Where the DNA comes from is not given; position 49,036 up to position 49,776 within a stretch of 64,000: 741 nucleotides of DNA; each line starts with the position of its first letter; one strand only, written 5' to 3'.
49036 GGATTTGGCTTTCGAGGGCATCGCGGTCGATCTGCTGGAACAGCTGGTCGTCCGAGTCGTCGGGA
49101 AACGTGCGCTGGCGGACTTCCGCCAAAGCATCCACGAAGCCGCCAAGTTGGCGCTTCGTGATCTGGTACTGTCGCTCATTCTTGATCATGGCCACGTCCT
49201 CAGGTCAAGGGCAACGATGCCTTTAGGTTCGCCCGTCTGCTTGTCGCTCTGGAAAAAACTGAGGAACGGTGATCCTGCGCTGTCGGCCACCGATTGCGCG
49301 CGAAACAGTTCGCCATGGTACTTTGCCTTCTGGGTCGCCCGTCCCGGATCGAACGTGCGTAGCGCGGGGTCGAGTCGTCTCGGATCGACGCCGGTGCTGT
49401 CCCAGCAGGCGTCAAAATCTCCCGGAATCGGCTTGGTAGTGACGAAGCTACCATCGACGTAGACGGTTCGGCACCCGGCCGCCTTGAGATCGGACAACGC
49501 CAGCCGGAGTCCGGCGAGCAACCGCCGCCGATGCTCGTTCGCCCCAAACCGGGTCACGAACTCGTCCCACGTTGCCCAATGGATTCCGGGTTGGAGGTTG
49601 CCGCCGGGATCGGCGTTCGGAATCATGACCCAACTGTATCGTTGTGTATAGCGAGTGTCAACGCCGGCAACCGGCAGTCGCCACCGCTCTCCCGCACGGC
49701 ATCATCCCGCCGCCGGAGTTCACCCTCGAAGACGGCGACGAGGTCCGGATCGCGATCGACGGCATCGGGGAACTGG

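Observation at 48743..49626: Candidate unconventional toxin-antitoxin/defence pair: minimal NTase-like protein plus XRE-HTH protein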

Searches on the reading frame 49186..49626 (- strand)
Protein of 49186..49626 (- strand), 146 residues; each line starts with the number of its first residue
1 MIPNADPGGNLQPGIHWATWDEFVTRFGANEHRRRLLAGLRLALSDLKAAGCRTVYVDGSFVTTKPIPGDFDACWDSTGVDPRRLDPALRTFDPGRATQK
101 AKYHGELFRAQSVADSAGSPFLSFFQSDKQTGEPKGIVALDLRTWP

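Call 3: search_protein_families(library=pfam, proteins=[window:49186-49626:-], max_evalue=1)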
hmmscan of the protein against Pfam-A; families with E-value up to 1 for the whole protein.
window:49186-49626:- (146 aa): 1 family
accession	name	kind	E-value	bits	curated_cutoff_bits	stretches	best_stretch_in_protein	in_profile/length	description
PF22014.2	DUF6932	-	1.2e-37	129.9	27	1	3-140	1-141/142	Family of unknown function (DUF6932)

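Call 4: search_protein_families(library=ncbifam, proteins=[window:49186-49626:-], max_evalue=1)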
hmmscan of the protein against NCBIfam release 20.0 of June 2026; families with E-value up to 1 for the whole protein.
window:49186-49626:- (146 aa): 0 families

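Call 5: search_protein_families(library=padloc, proteins=[window:49186-49626:-], max_evalue=1)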
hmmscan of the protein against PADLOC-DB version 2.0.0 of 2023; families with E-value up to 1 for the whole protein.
window:49186-49626:- (146 aa): 2 families
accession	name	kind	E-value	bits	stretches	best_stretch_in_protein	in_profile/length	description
PDLC04744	PDC-M63A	-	9.2e-14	49.7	1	22-142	25-149/152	-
PDLC04745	PDC-M63A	-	0.0025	16.4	1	27-74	6-54/133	-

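Call 10: find_homologous_proteins(query=window:49186-49626:-)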
Query window:49186-49626:- (146 aa): 1059 proteins with E <= 0.001 among 1197 candidates; the best 120 are listed.
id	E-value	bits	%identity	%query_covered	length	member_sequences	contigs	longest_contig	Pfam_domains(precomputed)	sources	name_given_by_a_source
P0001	2.8e-96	338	100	100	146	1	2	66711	PF22014.3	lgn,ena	-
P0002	4.4e-58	214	67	97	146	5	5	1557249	PF22014.3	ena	-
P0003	8.0e-58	213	64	99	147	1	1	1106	PF22014.3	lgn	-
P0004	1.3e-57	212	69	92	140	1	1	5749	PF22014.3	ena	-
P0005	2.4e-57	211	71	94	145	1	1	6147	PF22014.3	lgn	-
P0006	4.5e-57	210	66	100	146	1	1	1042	PF22014.3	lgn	-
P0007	4.5e-57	210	64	97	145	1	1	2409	PF22014.3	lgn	-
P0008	6.3e-57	210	66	98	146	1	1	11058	PF22014.3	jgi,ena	jgi:hypothetical protein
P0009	6.7e-57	210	69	92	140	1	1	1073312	PF22014.3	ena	-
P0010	9.3e-57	209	68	92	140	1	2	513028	PF22014.3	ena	-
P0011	1.4e-56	209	66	98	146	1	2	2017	PF22014.3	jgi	jgi:hypothetical protein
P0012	1.7e-56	209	64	100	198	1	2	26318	PF22014.3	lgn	-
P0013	2.4e-56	208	67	92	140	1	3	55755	PF22014.3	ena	-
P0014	3.0e-56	208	64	97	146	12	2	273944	PF22014.3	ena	-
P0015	3.2e-56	208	65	97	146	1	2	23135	PF22014.3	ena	-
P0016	4.8e-56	207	64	97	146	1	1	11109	PF22014.3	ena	-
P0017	4.9e-56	207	64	98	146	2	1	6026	PF22014.3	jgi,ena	-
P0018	5.0e-56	207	64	98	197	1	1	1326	PF22014.3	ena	-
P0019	5.8e-56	207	68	98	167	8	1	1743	PF22014.3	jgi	jgi:hypothetical protein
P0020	7.2e-56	207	66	99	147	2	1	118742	PF22014.3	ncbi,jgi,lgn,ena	-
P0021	9.3e-56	206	65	97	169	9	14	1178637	PF22014.3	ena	-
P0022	9.4e-56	206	66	100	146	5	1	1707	PF22014.3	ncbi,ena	-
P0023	1.1e-55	206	66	99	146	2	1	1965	PF22014.3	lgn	-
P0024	1.2e-55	206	65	97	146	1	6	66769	PF22014.3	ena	-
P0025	1.3e-55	206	68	99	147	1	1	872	PF22014.3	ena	-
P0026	1.4e-55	206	63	98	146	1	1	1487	PF22014.3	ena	-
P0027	1.5e-55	206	64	97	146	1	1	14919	PF22014.3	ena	-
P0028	1.5e-55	206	63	100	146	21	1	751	PF22014.3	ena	-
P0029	1.6e-55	205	65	97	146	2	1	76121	PF22014.3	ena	-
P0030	1.8e-55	205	64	100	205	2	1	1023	PF22014.3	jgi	jgi:hypothetical protein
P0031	2.0e-55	205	65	97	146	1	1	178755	PF22014.3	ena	-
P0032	2.0e-55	205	65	97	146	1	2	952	PF22014.3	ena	-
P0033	2.1e-55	205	63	97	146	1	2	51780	PF22014.3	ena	-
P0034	2.4e-55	205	64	97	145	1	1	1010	PF22014.3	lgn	-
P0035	2.5e-55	205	66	97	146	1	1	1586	PF22014.3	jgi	jgi:hypothetical protein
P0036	2.5e-55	205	63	99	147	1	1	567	PF22014.3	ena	-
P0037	2.7e-55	205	67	98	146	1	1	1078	PF22014.3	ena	-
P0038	2.8e-55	205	63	97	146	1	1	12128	PF22014.3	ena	-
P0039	3.7e-55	204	65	98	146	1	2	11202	PF22014.3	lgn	-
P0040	3.7e-55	204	65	97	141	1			PF22014.3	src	-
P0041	4.0e-55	204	64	100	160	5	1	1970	PF22014.3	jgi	-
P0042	4.1e-55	204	64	97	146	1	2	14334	PF22014.3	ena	-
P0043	4.2e-55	204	65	92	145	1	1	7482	PF22014.3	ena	-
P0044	4.4e-55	204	63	100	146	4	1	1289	PF22014.3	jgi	jgi:hypothetical protein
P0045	4.5e-55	204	66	100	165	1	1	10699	PF22014.3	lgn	-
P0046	4.6e-55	204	65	97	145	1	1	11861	PF22014.3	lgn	-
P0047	5.0e-55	204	65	97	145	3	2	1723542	PF22014.3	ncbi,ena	-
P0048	5.5e-55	204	64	98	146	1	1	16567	PF22014.3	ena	-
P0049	5.6e-55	204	67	97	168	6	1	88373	PF22014.3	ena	-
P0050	5.9e-55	204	65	100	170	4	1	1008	PF22014.3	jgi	jgi:hypothetical protein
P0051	7.0e-55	203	66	100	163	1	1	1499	PF22014.3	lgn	-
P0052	8.1e-55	203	68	99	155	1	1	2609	PF22014.3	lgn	-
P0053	9.7e-55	203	63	100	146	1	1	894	PF22014.3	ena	-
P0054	1.0e-54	203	66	95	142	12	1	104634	PF22014.3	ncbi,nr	ncbi:MAG: hypothetical protein OXG33_07105 [Chloroflexi bacterium]|nr:hypothetical protein [Chlorofl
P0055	1.3e-54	202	63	99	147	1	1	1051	PF22014.3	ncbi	-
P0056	1.5e-54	202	65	98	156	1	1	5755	PF22014.3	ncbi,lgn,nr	ncbi:MAG: hypothetical protein Q8P50_04735 [Bacillota bacterium]|nr:hypothetical protein [Bacillota 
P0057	1.6e-54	202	63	97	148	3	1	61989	PF22014.3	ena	-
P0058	1.6e-54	202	66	98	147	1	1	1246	PF22014.3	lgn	-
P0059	1.9e-54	202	65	98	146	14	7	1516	PF22014.3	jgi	jgi:hypothetical protein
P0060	2.0e-54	202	63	98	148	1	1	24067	PF22014.3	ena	-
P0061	2.4e-54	202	64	100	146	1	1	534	PF22014.3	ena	-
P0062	2.4e-54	202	64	97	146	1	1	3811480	PF22014.3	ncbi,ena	-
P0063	2.8e-54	201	66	92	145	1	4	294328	PF22014.3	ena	-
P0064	3.5e-54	201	63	97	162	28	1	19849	PF22014.3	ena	-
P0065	3.7e-54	201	65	92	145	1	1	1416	PF22014.3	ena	-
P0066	4.2e-54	201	64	97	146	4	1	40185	PF22014.3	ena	-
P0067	4.4e-54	201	63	95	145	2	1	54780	PF22014.3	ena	-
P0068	4.6e-54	201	65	99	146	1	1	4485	PF22014.3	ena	-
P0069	4.7e-54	201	65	99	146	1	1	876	PF22014.3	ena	-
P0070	4.7e-54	201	65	99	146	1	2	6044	PF22014.3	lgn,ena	-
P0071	4.8e-54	201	63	95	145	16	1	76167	PF22014.3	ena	-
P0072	5.2e-54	201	61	97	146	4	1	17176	PF22014.3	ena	-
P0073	5.3e-54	200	66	92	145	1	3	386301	PF22014.3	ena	-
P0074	5.6e-54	200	65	100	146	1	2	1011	PF22014.3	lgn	-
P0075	5.7e-54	200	64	99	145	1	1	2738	PF22014.3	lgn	-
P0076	5.7e-54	200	63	97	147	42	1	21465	PF22014.3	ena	-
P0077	5.7e-54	200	65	97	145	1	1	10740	PF22014.3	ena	-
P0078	6.5e-54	200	65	99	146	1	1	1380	PF22014.3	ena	-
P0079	6.7e-54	200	64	97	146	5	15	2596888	PF22014.3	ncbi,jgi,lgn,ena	jgi:hypothetical protein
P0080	7.0e-54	200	62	97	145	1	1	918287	PF22014.3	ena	-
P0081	7.0e-54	200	63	100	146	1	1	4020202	PF22014.3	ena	-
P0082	7.1e-54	200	65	100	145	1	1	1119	PF22014.3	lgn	-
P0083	7.2e-54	200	67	98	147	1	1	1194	PF22014.3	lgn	-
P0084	7.3e-54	200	62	99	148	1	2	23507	PF22014.3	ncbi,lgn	-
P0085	7.3e-54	200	61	97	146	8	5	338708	PF22014.3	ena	-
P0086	7.7e-54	200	65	97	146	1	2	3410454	PF22014.3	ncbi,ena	-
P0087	8.7e-54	200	65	97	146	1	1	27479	PF22014.3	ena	-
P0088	9.1e-54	200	64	98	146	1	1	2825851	PF22014.3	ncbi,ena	-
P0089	1.0e-53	200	65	97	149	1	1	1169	PF22014.3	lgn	-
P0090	1.0e-53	200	64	100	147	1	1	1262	PF22014.3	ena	-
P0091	1.1e-53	199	64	98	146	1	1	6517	PF22014.3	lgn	-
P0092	1.2e-53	199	62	98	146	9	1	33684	PF22014.3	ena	-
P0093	1.2e-53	199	65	99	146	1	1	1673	PF22014.3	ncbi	-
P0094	1.2e-53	199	64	98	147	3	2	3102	PF22014.3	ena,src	-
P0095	1.3e-53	199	66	100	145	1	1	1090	PF22014.3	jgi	jgi:hypothetical protein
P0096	1.3e-53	199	63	99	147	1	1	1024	PF22014.3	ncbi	-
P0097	1.3e-53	199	64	97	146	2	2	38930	PF22014.3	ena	-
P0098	1.3e-53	199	63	100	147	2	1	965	PF22014.3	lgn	-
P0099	1.4e-53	199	62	97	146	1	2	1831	PF22014.3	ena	-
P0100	1.4e-53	199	63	97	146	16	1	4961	PF22014.3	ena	-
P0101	1.4e-53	199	63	98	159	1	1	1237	PF22014.3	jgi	jgi:hypothetical protein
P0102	1.5e-53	199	63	97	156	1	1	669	PF22014.3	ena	-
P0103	1.6e-53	199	65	97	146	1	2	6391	PF22014.3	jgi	-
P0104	1.6e-53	199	65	97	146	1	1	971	PF22014.3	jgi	jgi:hypothetical protein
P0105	1.7e-53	199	63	97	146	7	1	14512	PF22014.3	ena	-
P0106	1.7e-53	199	64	97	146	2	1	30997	PF22014.3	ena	-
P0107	1.7e-53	199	65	97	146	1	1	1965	PF22014.3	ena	-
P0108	1.8e-53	199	64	100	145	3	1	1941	PF22014.3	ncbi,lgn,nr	ncbi:MAG TPA: hypothetical protein VG370_09365 [Chloroflexota bacterium]|nr:hypothetical protein [Ch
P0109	1.9e-53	199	65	97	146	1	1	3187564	PF22014.3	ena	-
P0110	2.0e-53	199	63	99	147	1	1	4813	PF22014.3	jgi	jgi:hypothetical protein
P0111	2.0e-53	199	62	100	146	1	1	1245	PF22014.3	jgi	jgi:hypothetical protein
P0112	2.1e-53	199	66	100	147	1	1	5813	PF22014.3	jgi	jgi:hypothetical protein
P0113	2.1e-53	199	64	100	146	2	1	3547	PF22014.3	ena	-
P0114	2.2e-53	199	63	99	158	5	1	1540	PF22014.3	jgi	jgi:hypothetical protein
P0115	2.3e-53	198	62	97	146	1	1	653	PF22014.3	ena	-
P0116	2.3e-53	198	64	98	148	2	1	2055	PF22014.3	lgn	-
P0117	2.3e-53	198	64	99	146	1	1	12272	PF22014.3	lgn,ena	-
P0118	2.5e-53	198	63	92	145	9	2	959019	PF22014.3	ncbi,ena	-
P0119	2.5e-53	198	56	100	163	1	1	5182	PF22014.3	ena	-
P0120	2.6e-53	198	64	98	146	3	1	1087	PF22014.3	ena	-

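Call 11: find_encoding_contigs(protein=P0001, flank=6000, max_places=4)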
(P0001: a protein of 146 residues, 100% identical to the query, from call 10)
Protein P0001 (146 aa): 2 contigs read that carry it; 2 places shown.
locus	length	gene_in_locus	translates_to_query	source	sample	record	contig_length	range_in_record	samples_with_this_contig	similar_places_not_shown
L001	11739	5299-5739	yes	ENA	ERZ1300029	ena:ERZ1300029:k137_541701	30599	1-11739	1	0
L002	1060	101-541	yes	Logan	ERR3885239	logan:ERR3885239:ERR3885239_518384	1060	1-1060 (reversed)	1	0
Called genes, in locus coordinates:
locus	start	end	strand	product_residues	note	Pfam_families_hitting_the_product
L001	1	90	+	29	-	?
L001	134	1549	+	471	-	PF28494:GlyRS_ins_1 (weak), PF00587:tRNA-synt_2b, PF03129:HGTP_anticodon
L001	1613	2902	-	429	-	PF04542:Sigma70_r2, PF08281:Sigma70_r4_2 (weak), PF20239:DUF6596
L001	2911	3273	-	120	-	PF03795:YCII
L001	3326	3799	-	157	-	PF07366:SnoaL, PF12680:SnoaL_2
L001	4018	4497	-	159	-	-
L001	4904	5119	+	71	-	PF10049:DUF2283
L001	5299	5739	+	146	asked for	PF22014:DUF6932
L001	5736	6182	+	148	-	PF13560:HTH_31 (weak), PF01381:HTH_3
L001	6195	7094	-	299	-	PF01557:FAA_hydrolase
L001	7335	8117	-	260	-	PF00285:Citrate_synt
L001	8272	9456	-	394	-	PF02515:CoA_transf_3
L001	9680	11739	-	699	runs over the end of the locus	PF03747:ADP_ribosyl_GH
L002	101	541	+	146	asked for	PF22014:DUF6932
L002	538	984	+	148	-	PF13560:HTH_31 (weak), PF01381:HTH_3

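Call 12: find_encoding_contigs(protein=P0079, flank=4000, max_places=8)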
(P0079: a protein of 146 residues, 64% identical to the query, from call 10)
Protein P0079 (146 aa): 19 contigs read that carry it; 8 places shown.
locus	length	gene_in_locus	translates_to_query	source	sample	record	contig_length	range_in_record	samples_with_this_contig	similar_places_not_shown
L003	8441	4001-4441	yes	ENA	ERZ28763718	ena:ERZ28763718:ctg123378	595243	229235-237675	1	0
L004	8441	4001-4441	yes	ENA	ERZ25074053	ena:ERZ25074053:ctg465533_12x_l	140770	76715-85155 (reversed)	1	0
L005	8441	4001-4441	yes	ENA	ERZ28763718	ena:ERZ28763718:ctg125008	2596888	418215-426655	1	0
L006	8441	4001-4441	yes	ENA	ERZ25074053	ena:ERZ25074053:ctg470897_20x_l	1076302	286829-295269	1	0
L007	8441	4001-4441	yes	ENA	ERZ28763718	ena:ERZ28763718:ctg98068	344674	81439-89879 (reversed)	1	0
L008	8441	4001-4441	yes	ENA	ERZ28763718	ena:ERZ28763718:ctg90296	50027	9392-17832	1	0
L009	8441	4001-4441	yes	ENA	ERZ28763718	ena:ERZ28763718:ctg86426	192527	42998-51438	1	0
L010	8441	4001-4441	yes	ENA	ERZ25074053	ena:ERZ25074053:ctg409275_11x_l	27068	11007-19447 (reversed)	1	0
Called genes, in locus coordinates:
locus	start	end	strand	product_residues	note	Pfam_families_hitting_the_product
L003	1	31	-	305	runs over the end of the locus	PF19300:BPD_transp_1_N (weak), PF00528:BPD_transp_1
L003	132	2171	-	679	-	PF00496:SBP_bac_5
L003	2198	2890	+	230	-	-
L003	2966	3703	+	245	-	-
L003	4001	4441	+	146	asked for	PF22014:DUF6932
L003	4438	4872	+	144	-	PF01381:HTH_3, PF13413:HTH_25 (faint)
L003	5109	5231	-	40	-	-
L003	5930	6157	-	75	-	-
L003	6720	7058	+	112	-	-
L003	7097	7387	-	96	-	-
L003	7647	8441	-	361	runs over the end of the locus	PF08240:ADH_N, PF16912:Glu_dehyd_C (weak), PF00107:ADH_zinc_N, PF13602:ADH_zinc_N_2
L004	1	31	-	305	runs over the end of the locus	PF19300:BPD_transp_1_N (weak), PF00528:BPD_transp_1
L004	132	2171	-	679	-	PF00496:SBP_bac_5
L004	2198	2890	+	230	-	-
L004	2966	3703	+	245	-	-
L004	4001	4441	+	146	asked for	PF22014:DUF6932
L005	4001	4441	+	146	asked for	PF22014:DUF6932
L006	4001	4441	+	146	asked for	PF22014:DUF6932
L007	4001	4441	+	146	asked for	PF22014:DUF6932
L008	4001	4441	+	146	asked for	PF22014:DUF6932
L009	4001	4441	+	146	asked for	PF22014:DUF6932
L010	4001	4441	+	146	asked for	PF22014:DUF6932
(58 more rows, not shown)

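Call 13: find_encoding_contigs(protein=P0021, flank=4000, max_places=8)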
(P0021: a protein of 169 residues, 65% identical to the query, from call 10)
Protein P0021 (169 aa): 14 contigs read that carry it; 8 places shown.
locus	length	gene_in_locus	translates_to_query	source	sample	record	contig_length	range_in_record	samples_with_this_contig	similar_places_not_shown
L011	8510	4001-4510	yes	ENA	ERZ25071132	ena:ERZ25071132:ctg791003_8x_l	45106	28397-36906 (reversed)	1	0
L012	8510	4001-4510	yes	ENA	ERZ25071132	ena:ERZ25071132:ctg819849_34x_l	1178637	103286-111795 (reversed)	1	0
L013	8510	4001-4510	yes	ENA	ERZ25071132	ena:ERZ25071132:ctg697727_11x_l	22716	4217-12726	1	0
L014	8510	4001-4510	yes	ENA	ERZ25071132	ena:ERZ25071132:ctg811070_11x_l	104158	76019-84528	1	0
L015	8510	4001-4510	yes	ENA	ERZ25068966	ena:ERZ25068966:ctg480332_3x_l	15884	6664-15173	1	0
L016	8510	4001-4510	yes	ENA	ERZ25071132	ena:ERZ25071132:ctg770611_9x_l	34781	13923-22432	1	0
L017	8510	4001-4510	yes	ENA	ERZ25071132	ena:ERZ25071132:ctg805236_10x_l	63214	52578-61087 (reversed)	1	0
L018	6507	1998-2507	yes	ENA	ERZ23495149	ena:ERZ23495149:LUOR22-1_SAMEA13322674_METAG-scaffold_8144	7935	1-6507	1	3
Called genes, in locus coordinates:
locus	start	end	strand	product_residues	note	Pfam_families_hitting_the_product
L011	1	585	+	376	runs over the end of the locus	PF00296:Bac_luciferase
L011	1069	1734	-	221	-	PF00037:Fer4 (weak), PF03928:HbpS-like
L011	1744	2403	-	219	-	-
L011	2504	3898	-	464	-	PF13237:Fer4_10 (faint), PF12838:Fer4_7, PF13484:Fer4_16 (weak)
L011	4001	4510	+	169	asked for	PF22014:DUF6932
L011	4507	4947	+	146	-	PF13443:HTH_26 (faint), PF13413:HTH_25 (faint), PF01381:HTH_3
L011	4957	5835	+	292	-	PF02739:5_3_exonuc_N, PF01367:5_3_exonuc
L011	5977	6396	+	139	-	-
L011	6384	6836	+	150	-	PF01575:MaoC_dehydratas, PF13452:FAS1_DH_region (weak)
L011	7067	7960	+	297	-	PF08450:SGL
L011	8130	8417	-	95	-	PF13451:zf_Tbcl, PF23477:zf_Tbcl_2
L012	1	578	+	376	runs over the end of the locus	PF00296:Bac_luciferase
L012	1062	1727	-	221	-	PF00037:Fer4 (weak), PF03928:HbpS-like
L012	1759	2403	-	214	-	-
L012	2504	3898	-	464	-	PF12838:Fer4_7, PF13484:Fer4_16 (weak)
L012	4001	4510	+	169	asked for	PF22014:DUF6932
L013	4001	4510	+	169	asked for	PF22014:DUF6932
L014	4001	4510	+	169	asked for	PF22014:DUF6932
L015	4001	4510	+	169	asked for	PF22014:DUF6932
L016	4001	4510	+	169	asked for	PF22014:DUF6932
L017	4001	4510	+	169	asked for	PF22014:DUF6932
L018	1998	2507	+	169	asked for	PF22014:DUF6932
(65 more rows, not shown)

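Call 20: search_solved_structures(query=A1, max_evalue=10, show_alignments=2)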
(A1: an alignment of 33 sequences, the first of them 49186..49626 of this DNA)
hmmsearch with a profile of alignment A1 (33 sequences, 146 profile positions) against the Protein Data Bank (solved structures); distinct sequences matched with E-value up to 10: 11.
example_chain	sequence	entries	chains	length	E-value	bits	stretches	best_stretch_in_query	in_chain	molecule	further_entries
9vdw_A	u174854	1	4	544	0.092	16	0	14-67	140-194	Acarbose hydrolase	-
9vdg_A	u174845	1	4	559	0.11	15.8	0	14-67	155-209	APG-truncated loopB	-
9vd8_A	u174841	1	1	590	0.11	15.8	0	14-67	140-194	Apg-truncated loopA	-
9vyz_A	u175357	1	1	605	0.13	15.5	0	14-67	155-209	Maltodextrin glucosidase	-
9w9m_A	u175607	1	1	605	0.13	15.5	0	14-67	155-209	Maltodextrin glucosidase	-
9ixw_A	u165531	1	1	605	0.13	15.5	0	14-67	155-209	Maltodextrin glucosidase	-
9uns_A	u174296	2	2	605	0.13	15.5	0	14-67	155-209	Maltodextrin glucosidase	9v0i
9ivz_A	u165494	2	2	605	0.13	15.5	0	14-67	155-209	Maltodextrin glucosidase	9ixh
9ize_A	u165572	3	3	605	0.14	15.5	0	14-67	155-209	Maltodextrin glucosidase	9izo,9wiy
6od1_B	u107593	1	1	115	0.64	13.3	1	8-88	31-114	Anti-adapter protein IraD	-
3adz_A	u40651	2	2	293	0.85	12.9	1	53-113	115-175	Dehydrosqualene synthase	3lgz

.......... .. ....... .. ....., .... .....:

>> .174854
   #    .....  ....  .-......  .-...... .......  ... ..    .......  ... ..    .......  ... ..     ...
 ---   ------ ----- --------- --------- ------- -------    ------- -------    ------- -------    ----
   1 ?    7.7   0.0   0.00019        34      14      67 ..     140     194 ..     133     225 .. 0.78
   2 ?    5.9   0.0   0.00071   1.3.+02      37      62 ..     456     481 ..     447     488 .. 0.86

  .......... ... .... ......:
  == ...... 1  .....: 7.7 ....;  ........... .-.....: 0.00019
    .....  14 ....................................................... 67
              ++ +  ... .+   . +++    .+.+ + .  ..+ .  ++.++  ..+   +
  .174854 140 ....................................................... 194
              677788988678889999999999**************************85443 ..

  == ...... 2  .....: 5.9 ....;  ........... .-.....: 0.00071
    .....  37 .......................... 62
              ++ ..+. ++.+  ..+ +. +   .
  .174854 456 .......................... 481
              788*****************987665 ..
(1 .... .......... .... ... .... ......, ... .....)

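Call 21: find_related_loci(query=A1, collection=genome_contigs, flank=5000)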
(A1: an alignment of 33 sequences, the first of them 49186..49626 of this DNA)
Query A1 (146 aa) in genome_contigs; peptide patterns used: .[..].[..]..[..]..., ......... (x = any residue, [..] = any of these).
599 stretches matched a pattern (row limit reached: there are more); 570 encode a relative of the query (tblastn E <= 1e-3); the best 80 are kept; 80 distinct loci.
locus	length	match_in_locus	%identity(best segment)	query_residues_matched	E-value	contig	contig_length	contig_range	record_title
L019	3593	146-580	68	1-146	4e-62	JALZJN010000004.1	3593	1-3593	MAG: Actinomycetota bacterium isolate MOJ bin41 SC8837-39_k127_421640, whole genome shotgun sequence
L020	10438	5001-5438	64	1-146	8e-61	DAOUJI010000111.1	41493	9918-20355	MAG TPA_asm: Dehalococcoidia bacterium isolate S32_258 k113_4032370, whole genome shotgun sequence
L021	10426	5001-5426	66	1-142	2e-60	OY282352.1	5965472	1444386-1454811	MAG: uncultured Latescibacteria bacterium genome assembly, chromosome: 1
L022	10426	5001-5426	65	1-142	2e-60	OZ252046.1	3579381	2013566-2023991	MAG: Dehalococcoidia bacterium isolate ad336184-ad58-47b0-9b5a-c7672a60f3bb genome assembly, chromosome: 1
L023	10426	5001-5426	65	1-142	6e-60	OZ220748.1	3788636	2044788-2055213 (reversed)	MAG: Dehalococcoidia bacterium isolate 6c7b36c8-b3ab-4b4c-a352-7e98d29eb5d7 genome assembly, chromosome: 1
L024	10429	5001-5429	66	1-143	5e-60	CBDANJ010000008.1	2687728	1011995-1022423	MAG: Dehalococcoidia bacterium isolate 1adee7ed-d6c2-401a-a923-f2c387bbb7f6 genome assembly, contig: contig_7, whole gen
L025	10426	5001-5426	64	1-142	1e-59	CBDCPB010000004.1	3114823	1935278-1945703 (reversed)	MAG: Dehalococcoidia bacterium isolate 8ea35d84-8be8-4b26-9b51-5b82e401d502 genome assembly, contig: contig_4, whole gen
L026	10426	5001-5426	63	1-142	1e-58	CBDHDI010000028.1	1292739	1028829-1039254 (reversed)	MAG: Dehalococcoidia bacterium isolate d0c5affc-a78a-4576-9923-169fe3940cd0 genome assembly, contig: contig_28, whole ge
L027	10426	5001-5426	63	1-142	1e-58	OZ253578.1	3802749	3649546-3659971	MAG: Chloroflexota bacterium isolate 48853afe-6264-4d68-b03e-03448b293cf5 genome assembly, chromosome: 1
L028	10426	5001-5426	63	1-142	6e-58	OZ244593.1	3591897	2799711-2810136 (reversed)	MAG: Chloroflexota bacterium isolate 88f3a034-1e95-44e9-9cba-3f5f03d74490 genome assembly, chromosome: 1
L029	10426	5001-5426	65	1-142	3e-58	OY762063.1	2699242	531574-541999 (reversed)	MAG: Dehalococcoidia bacterium isolate 5405c63e-44e1-4988-9b68-fe709a885d54 genome assembly, chromosome: 1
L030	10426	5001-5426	63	1-142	7e-58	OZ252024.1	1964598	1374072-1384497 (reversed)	MAG: Dehalococcoidia bacterium isolate f4139050-05f1-4a12-a253-3081a27a263f genome assembly, chromosome: 1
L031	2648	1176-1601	62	1-142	4e-58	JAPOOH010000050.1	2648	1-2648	MAG: Chloroflexota bacterium isolate APA_bin_2 c_000000069118, whole genome shotgun sequence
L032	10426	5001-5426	63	1-142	1e-57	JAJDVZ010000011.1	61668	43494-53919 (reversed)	MAG: Candidatus Latescibacterota bacterium isolate jk18x22bins.75 k141_651715, whole genome shotgun sequence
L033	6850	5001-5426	64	1-142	9e-58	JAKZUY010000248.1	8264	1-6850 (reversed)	MAG: Dehalococcoidia bacterium isolate Langseth_MAG_00097 Langseth_MAG_00097_000000000248, whole genome shotgun sequence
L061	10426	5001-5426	61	1-142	1e-55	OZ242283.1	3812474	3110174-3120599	MAG: Dehalococcoidia bacterium isolate d63046ed-7a55-4dc1-8bb2-d3050b7f4681 genome assembly, chromosome: 1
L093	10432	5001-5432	62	1-144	3e-54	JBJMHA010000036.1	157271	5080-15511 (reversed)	MAG: Thermoanaerobaculia bacterium isolate H1_16_all_fractions_metab_conc_6_69_19 k255_1805233, whole genome shotgun seq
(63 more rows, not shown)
